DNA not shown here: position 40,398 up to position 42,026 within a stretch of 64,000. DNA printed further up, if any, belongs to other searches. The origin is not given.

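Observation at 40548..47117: LysR-flanked envelope operon: OsmC, PD40-amidohydrolase and two exported non-canonical LanC-like proteins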

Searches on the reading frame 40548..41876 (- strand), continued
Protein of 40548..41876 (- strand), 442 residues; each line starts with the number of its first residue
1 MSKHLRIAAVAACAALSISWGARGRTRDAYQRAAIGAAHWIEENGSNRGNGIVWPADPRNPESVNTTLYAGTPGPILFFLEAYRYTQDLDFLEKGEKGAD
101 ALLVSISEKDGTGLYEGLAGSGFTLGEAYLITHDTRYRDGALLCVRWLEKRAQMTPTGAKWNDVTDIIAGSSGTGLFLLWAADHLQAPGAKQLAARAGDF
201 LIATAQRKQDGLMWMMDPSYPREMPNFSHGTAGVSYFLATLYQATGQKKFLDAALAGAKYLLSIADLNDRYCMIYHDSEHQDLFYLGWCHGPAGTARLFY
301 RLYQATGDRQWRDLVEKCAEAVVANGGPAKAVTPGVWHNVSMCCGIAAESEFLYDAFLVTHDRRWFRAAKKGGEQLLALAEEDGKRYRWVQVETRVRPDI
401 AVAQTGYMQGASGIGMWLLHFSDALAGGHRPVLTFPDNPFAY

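Call 22: search_protein_families(library=pfam, proteins=[L035:11316-12545:+, L026:6204-7364:+, L026:7354-8832:+, L045:17016-18083:+, L024:3-1097:+, L045:14845-16329:+, L034:8751-9752:+, L034:2092-3021:+, L033:13074-14327:+, L060:13934-14428:+], max_evalue=0.001)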
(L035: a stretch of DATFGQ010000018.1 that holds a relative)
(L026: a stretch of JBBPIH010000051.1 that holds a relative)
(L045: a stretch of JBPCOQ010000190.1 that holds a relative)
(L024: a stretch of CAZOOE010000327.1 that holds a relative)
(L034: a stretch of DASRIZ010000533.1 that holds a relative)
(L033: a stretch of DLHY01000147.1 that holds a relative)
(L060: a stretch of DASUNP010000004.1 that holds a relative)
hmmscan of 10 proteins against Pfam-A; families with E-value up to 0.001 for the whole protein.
L035:11316-12545:+ (410 aa): 4 families
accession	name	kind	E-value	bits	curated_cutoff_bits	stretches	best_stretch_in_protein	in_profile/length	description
PF05834.18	Lycopene_cycl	-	2.1e-09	37.4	23.4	0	85-159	75-150/380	Lycopene cyclase protein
PF01494.25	FAD_binding_3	-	1.5e-08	34.7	22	1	8-158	4-167/349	FAD binding domain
PF01266.30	DAO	-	3.4e-05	24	27.9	0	92-187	145-247/353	FAD dependent oxidoreductase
PF13454.12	NAD_binding_9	-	0.00069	20.1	21.8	0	9-39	1-35/155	FAD-NAD(P)-binding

L026:6204-7364:+ (387 aa): 1 family
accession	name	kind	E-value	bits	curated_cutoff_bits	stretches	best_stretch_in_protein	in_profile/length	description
PF04285.18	DUF444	-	1.1e-110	371.1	27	2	182-382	221-417/418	Protein of unknown function (DUF444)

L026:7354-8832:+ (493 aa): 2 families
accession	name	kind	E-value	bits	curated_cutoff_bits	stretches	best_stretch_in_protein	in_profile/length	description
PF04293.20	SpoVR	-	7.9e-147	489.7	27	1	22-422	2-406/407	SpoVR like protein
PF24755.2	SpoVR_C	-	1.4e-15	57.5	27.6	1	424-475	1-53/55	SpoVR-like C-terminal domain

L045:17016-18083:+ (356 aa): 1 family
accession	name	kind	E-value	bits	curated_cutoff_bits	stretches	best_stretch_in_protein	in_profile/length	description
PF00291.31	PALP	-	3.7e-48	164.8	35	1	23-342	2-295/295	Pyridoxal-phosphate dependent enzyme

L024:3-1097:+ (365 aa): 2 families
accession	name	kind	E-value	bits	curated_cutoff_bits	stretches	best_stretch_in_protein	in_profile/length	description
PF06798.17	PrkA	-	1.9e-92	310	25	1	109-358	1-255/255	PrkA serine protein kinase C-terminal domain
PF08298.17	AAA_PrkA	-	8.8e-34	117.5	25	1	7-104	261-357/358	PrkA AAA domain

L045:14845-16329:+ (495 aa): 2 families
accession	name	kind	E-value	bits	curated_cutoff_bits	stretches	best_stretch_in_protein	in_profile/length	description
PF01979.26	Amidohydro_1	-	1e-26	94.5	25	1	123-478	1-342/345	Amidohydrolase family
PF07969.17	Amidohydro_3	-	4.6e-13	49.9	29.7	1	383-463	361-450/472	Amidohydrolase family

L034:8751-9752:+ (334 aa): 1 family
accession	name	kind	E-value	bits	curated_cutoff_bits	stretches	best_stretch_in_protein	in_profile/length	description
PF02265.22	S1-P1_nuclease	-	2e-05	25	29.5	1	63-248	1-164/258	S1/P1 Nuclease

L034:2092-3021:+ (310 aa): 2 families
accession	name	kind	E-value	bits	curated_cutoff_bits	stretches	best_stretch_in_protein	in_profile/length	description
PF01509.24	TruB_N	-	1.5e-48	165.4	27.3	1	23-182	1-149/149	TruB family pseudouridylate synthase (N terminal domain)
PF16198.10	TruB_C_2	-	4.6e-14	52.7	29.3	1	183-224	1-42/66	tRNA pseudouridylate synthase B C-terminal domain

L033:13074-14327:+ (418 aa): 6 families
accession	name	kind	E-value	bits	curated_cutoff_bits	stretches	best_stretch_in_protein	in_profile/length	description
PF07690.21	MFS_1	-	8e-60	203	33.4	2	21-270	1-255/347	Major Facilitator Superfamily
PF00083.30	Sugar_tr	-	3.1e-17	63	22.3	1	47-192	42-194/452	Sugar (and other) transporter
PF12832.13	MFS_1_like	-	1e-13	51.5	25.2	1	17-172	213-371/373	MFS_1 like family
PF13347.12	MFS_2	-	3.2e-10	39.6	27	2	176-365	180-375/427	MFS/sugar transport protein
PF05977.19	MFS_3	-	6.5e-07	28.6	27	0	35-115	237-318/524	Transmembrane secretion effector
PF06779.20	MFS_4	-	5.5e-05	23.1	26.3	1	12-181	188-355/364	Uncharacterised MFS-type transporter YbfB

L060:13934-14428:+ (165 aa): 3 families
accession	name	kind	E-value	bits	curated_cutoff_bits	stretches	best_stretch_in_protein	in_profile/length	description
PF05425.18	CopD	-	1.4e-08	35.5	32.1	1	47-158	4-102/105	Copper resistance protein D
PF03653.18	UPF0093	-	2.9e-07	31.3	34.2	1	7-158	10-140/146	Uncharacterised protein family (UPF0093)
PF01127.27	Sdh_cyt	-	0.00039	21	25.8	1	51-117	16-83/122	Succinate dehydrogenase/Fumarate reductase transmembrane subunit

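Call 33: search_protein_families(library=ncbifam, proteins=[L016:11423-12544:+, L013:11383-12471:+, L045:17016-18083:+, L035:11316-12545:+, L018:11100-12443:+, L059:12575-13996:-, L059:17349-20987:+, L035:7686-9878:+, L026:11289-11888:+], max_evalue=0.00001)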
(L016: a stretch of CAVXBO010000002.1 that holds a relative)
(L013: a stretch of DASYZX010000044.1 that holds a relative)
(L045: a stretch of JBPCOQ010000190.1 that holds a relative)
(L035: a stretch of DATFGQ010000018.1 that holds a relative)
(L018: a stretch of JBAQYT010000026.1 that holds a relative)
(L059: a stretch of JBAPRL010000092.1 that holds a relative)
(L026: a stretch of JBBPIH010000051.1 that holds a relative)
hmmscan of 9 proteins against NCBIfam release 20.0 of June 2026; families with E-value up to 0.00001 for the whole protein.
L016:11423-12544:+ (374 aa): 11 families
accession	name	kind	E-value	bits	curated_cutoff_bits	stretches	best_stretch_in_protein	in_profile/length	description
NF052482.1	sulfolyase_CuyA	equivalog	6.7e-94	314.4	450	1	15-356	3-331/332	D-cysteate sulfo-lyase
TIGR01275.1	ACC_deam_rel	subfamily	1.2e-81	274.5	289.4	1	23-354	3-319/321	pyridoxal phosphate-dependent enzymes, D-cysteine desulfhydrase family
NF003030.0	PRK03910.1-3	equivalog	8.2e-80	268.5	429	1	11-356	6-335/338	D-cysteine desulfhydrase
NF052537.1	CoM_syn_XcbE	exception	2.6e-70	237.2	450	1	15-351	3-322/322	coenzyme M biosynthesis enzyme XcbE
NF003032.0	PRK03910.1-5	equivalog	1.8e-69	234.4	469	1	11-354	3-328/330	D-cysteine desulfhydrase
NF003029.0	PRK03910.1-1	equivalog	2.4e-67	227.7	610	1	14-353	5-325/328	D-cysteine desulfhydrase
NF010646.0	PRK14045.1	equivalog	1.4e-65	221.7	550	1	15-358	9-327/329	1-aminocyclopropane-1-carboxylate deaminase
TIGR01274.1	ACC_deam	equivalog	4.7e-60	203.5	392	1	15-357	2-335/337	1-aminocyclopropane-1-carboxylate deaminase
TIGR01124.1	ilvA_2Cterm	equivalog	5.2e-07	28.6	411.3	0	198-329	157-289/499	threonine ammonia-lyase, biosynthetic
NF006390.0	PRK08639.1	equivalog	8.8e-07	28.2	421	0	196-346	169-314/418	threonine ammonia-lyase IlvA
TIGR02079.1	THD1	equivalog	1.4e-06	27.4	440.55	0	27-106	16-92/410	threonine ammonia-lyase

L013:11383-12471:+ (363 aa): 8 families
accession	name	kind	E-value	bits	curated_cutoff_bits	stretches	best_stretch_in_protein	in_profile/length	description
NF052482.1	sulfolyase_CuyA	equivalog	3.9e-96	321.8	450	1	16-352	3-329/332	D-cysteate sulfo-lyase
TIGR01275.1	ACC_deam_rel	subfamily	5.2e-80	269.1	289.4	1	23-351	2-318/321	pyridoxal phosphate-dependent enzymes, D-cysteine desulfhydrase family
NF052537.1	CoM_syn_XcbE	exception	2.2e-76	257.1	450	1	16-348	3-321/322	coenzyme M biosynthesis enzyme XcbE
NF003030.0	PRK03910.1-3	equivalog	7.8e-73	245.5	429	1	11-355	5-336/338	D-cysteine desulfhydrase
NF010646.0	PRK14045.1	equivalog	3.5e-70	236.9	550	1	13-356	6-327/329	1-aminocyclopropane-1-carboxylate deaminase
NF003032.0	PRK03910.1-5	equivalog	1.1e-65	222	469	1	12-352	3-328/330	D-cysteine desulfhydrase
NF003029.0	PRK03910.1-1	equivalog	1.3e-62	212.2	610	1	16-351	6-325/328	D-cysteine desulfhydrase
TIGR01274.1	ACC_deam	equivalog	1.5e-60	205.1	392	1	16-350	2-330/337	1-aminocyclopropane-1-carboxylate deaminase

L045:17016-18083:+ (356 aa): 11 families
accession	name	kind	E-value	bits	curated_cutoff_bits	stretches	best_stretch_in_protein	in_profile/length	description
NF052482.1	sulfolyase_CuyA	equivalog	3.9e-105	351.3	450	1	15-354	2-331/332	D-cysteate sulfo-lyase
TIGR01275.1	ACC_deam_rel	subfamily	1.8e-95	320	289.4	1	24-353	3-320/321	pyridoxal phosphate-dependent enzymes, D-cysteine desulfhydrase family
NF010646.0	PRK14045.1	equivalog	1.7e-86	290.4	550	1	10-355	3-326/329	1-aminocyclopropane-1-carboxylate deaminase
NF052537.1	CoM_syn_XcbE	exception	2.8e-85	286.3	450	1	16-348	3-321/322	coenzyme M biosynthesis enzyme XcbE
NF003030.0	PRK03910.1-3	equivalog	1.7e-83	280.5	429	1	11-353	5-334/338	D-cysteine desulfhydrase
NF003032.0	PRK03910.1-5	equivalog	7.9e-78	261.9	469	1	14-352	5-328/330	D-cysteine desulfhydrase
NF003029.0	PRK03910.1-1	equivalog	8.9e-76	255.4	610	1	15-352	5-326/328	D-cysteine desulfhydrase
TIGR01274.1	ACC_deam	equivalog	2.7e-75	253.6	392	1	16-350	2-330/337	1-aminocyclopropane-1-carboxylate deaminase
TIGR01124.1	ilvA_2Cterm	equivalog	5.5e-08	31.8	411.3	0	208-248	166-206/499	threonine ammonia-lyase, biosynthetic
NF009130.0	PRK12483.1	subfamily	3.8e-07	29.1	801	0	208-248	186-226/521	threonine ammonia-lyase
NF006674.0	PRK09224.1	subfamily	1.1e-06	27.7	577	0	197-249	166-215/508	threonine ammonia-lyase IlvA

L035:11316-12545:+ (410 aa): 28 families (the best 25 are shown)
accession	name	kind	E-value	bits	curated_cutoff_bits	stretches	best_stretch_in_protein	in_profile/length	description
TIGR02032.1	GG-red-SF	subfamily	1.9e-39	136.1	158.8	1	10-314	5-296/297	geranylgeranyl reductase family protein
TIGR02023.1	BchP-ChlP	subfamily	1.6e-32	113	343.3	1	8-343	3-321/388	geranylgeranyl diphosphate reductase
TIGR02028.1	ChlP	equivalog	1.6e-19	69.9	505.3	1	8-127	3-123/398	geranylgeranyl reductase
NF049967.1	QhpG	equivalog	9.9e-18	64.2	240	1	9-308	2-279/423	flavin-dependent monooxygenase QhpG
NF008519.0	PRK11445.1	equivalog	1.6e-17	63.8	303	2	8-159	6-166/355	FAD-binding protein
NF041080.1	DGGGPL_reductase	equivalog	1.8e-15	56.8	580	1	9-322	5-318/447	digeranylgeranylglycerophospholipid reductase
NF045655.1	MkRedMenJ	equivalog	1.1e-14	54.2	700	1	5-320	4-320/406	menaquinone reductase MenJ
TIGR01988.1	Ubi-OHases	subfamily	7e-14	51.5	224.65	0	116-157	129-170/387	ubiquinone biosynthesis hydroxylase, UbiH/UbiF/VisC/COQ6 family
NF004318.0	PRK05714.1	equivalog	1e-12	47.5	653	0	99-160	116-177/407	2-octaprenyl-3-methyl-6-methoxy-1,4-benzoquinol hydroxylase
NF006593.0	PRK09126.1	equivalog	5.8e-10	38.6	420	0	276-390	276-389/393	5-demethoxyubiquinol-8 5-hydroxylase UbiM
NF038174.1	maturase_GoxB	equivalog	9.2e-10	38.1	400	0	8-163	3-166/358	glycine oxidase maturase GoxB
NF005599.0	PRK07333.1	equivalog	3.3e-09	35.8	549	0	88-157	112-183/414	ubiquinone biosynthesis hydroxylase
TIGR01790.1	carotene-cycl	subfamily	7e-09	35.3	209.5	0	9-154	3-142/387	lycopene cyclase family protein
NF005566.0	PRK07236.1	subfamily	2.1e-08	33.5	333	0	104-159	106-161/386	hypothetical protein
NF005788.0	PRK07608.1-3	equivalog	3.1e-08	32.8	478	0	280-321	278-319/388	UbiH/UbiF family hydroxylase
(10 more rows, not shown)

L018:11100-12443:+ (448 aa): 0 families

L059:12575-13996:- (473 aa): 0 families

L059:17349-20987:+ (1213 aa): 1 family
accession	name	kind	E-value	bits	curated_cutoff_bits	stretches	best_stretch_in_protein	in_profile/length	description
NF007331.0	PRK09819.1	equivalog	7.4e-19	67.1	1138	0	134-270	66-185/885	mannosylglycerate hydrolase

L035:7686-9878:+ (731 aa): 6 families
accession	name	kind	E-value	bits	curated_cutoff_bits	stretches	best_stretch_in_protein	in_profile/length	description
TIGR03788.1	marine_srt_targ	equivalog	3.5e-87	293.3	551.65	2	195-602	174-573/629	marine proteobacterial sortase target protein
TIGR02921.1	PEP_integral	hypoth_equivalog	8.8e-16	57.2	200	1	59-167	405-518/922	TIGR02921 family PEP-CTERM protein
TIGR04286.1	MSEP-CTERM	equivalog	4.6e-11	41.4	150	1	53-165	458-573/920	MSEP-CTERM sorting domain-containing protein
TIGR04477.1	sorted_by_XrtN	equivalog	2.8e-09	35.7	250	1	88-184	358-455/822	XrtN system VIT domain-containing protein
NF047508.1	VWA_BatA_Lepto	exception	1.7e-08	33.9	380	1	291-448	87-252/315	VWA domain-containing protein BatA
TIGR02442.1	Cob-chelat-sub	hypoth_equivalog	1.4e-07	30.4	779.45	1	288-406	468-589/641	putative cobaltochelatase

L026:11289-11888:+ (200 aa): 0 families

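Call 48: predict_structure(alignment_id=A2)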
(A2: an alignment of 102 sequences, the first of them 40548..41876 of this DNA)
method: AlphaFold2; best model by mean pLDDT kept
length: 442 residues; sequences in the alignment: 102
mean_pLDDT: 94.1   pTM: 0.91
mean pLDDT of the five models: 94.1, 93.9, 93.0, 92.6, 91.9
residues with pLDDT >= 90: 376; 70-90: 51; 50-70: 15; < 50: 0
segments of 3 or more residues with pLDDT < 50: none
pLDDT, mean of each block of 10 residues (from residue 1): 80 78 70 98 95 97 97 98 97 99 98 98 99 98 99 98 96 99 98 99 96 95 94 98 99 98 87 91 91 96 98 97 93 89 95 96 97 97 93 79 95 97 91 94 62
secondary structure, 60 per line:
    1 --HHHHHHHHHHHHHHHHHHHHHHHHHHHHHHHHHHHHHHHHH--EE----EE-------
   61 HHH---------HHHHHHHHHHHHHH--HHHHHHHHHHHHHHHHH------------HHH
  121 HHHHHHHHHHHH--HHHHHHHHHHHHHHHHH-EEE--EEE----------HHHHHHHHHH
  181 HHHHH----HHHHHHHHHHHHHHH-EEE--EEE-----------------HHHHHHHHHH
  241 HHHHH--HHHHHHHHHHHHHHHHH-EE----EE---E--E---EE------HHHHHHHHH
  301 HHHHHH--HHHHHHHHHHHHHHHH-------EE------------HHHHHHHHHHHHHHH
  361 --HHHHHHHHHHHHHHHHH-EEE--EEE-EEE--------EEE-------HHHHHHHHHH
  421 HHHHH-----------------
elements in order: H3-43 H73-86 H89-105 H118-132 H135-151 E153-155 E158-160 H171-185 H190-204 E206-208 E211-213 H231-245 H248-264 H292-306 H309-324 H346-360 H363-379 E381-383 E386-388 E390-392 E401-403 H411-425

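Call 52: fold_search(model_id=the predicted structure, library=pdb)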
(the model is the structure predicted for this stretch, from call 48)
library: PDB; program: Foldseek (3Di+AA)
matches with E <= 10: 1021; with E <= 0.001: 143
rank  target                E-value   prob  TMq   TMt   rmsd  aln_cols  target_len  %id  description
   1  6wq1_C                2.6e-11  1.00  0.64  0.71   4.9       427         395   15  Eukaryotic LanCL2 protein (released 2021-05-05)
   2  3t33                  7.4e-11  1.00  0.68  0.73   4.7       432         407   15  Crystal Structure of Arabidopsis GCR2 (released 2013-04-17)
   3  6wq1_A                9.3e-11  1.00  0.62  0.68   4.5       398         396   16  Eukaryotic LanCL2 protein (released 2021-05-05)
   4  8car                  1.1e-10  1.00  0.66  0.36   4.7       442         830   19  Discovery of the lanthipeptide Curvocidin and structural insights into its trifunctional synthetase CuvL (released 2023-06-14)
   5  8byk                  1.2e-10  1.00  0.67  0.68   5.4       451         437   13  The structure of MadC from Clostridium maddingley reveals new insights into class I lanthipeptide cyclases (released 2023-02-22)
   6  8cav_B                1.2e-09  1.00  0.62  0.34   5.9       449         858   19  Discovery of the lanthipeptide Curvocidin and structural insights into its trifunctional synthetase CuvL (released 2023-06-14)
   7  3e6u_A                1.9e-09  1.00  0.66  0.71   4.5       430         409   16  Crystal structure of Human LanCL1 (released 2009-06-23)
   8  8d0v_A                3.5e-09  1.00  0.65  0.71   4.3       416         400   15  Human LanCL1 C264A mutant bound to GSH (released 2023-01-25)
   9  8cav_A                3.6e-09  1.00  0.62  0.33   6.2       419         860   19  Discovery of the lanthipeptide Curvocidin and structural insights into its trifunctional synthetase CuvL (released 2023-06-14)
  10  3e6u_D                4.6e-09  1.00  0.58  0.64   4.6       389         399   15  Crystal structure of Human LanCL1 (released 2009-06-23)
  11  8czk_A                7.3e-09  1.00  0.63  0.69   4.8       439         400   15  Human LanCL1 bound to GSH and Dhb-Erk peptide (released 2023-01-25)
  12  8sam_A                7.7e-09  1.00  0.62  0.33   4.8       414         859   15  Crystal structure of class III lanthipeptide synthetase LP-GS-ThurKC in complex with ATP (released 2023-10-11)
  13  3e6u_B                1.1e-08  1.00  0.66  0.72   4.7       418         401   15  Crystal structure of Human LanCL1 (released 2009-06-23)
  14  8sap_B                1.2e-08  1.00  0.62  0.34   4.8       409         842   16  Crystal structure of class III lanthipeptide synthetase ThurKC (released 2023-10-11)
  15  3e73_A                1.6e-08  1.00  0.67  0.73   3.8       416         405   14  Crystal Structure of Human LanCL1 complexed with GSH (released 2009-06-30)
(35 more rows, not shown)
